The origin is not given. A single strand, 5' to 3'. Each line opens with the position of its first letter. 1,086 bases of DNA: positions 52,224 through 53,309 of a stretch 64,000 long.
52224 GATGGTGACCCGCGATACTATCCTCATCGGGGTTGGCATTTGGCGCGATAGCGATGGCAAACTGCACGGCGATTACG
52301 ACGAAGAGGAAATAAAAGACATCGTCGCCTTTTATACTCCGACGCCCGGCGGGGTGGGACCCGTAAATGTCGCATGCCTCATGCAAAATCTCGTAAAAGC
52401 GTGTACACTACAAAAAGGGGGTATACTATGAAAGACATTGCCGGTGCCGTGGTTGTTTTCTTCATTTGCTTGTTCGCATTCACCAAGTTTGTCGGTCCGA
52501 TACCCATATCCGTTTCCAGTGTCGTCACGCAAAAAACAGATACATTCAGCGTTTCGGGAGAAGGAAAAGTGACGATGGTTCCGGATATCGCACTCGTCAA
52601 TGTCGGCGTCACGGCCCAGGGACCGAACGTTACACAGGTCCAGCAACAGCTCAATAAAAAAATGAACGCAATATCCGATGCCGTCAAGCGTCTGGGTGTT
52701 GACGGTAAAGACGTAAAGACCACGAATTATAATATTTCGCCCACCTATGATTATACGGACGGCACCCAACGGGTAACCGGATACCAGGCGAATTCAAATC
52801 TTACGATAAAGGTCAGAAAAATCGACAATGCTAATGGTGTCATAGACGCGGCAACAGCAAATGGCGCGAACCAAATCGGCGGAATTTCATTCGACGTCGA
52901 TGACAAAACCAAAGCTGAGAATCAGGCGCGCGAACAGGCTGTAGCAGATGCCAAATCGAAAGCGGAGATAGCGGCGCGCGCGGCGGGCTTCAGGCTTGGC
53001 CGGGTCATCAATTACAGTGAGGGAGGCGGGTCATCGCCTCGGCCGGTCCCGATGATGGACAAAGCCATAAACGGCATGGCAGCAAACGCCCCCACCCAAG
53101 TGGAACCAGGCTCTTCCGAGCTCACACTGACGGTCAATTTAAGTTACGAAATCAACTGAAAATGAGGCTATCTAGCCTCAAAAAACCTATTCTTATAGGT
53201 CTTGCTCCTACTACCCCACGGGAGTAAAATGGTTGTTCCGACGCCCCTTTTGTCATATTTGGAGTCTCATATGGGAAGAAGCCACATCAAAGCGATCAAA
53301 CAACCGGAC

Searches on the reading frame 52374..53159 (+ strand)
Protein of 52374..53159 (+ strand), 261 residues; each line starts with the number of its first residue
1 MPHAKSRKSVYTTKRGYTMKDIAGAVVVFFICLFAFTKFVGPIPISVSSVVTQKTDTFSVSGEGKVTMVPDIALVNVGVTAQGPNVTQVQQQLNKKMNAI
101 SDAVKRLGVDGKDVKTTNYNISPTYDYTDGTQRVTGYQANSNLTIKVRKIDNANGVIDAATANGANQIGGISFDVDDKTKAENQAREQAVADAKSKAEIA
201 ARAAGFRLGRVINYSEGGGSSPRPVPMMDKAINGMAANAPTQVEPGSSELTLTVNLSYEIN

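Call 3: search_protein_families(library=pfam, proteins=[window:52374-53159:+], max_evalue=0.1)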
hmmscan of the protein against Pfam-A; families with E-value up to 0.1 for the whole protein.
window:52374-53159:+ (261 aa): 1 family
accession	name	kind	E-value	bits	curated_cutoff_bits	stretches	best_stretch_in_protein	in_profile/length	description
PF04402.19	SIMPL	-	8.2e-60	203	25.2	1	59-258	2-205/205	Protein of unknown function (DUF541)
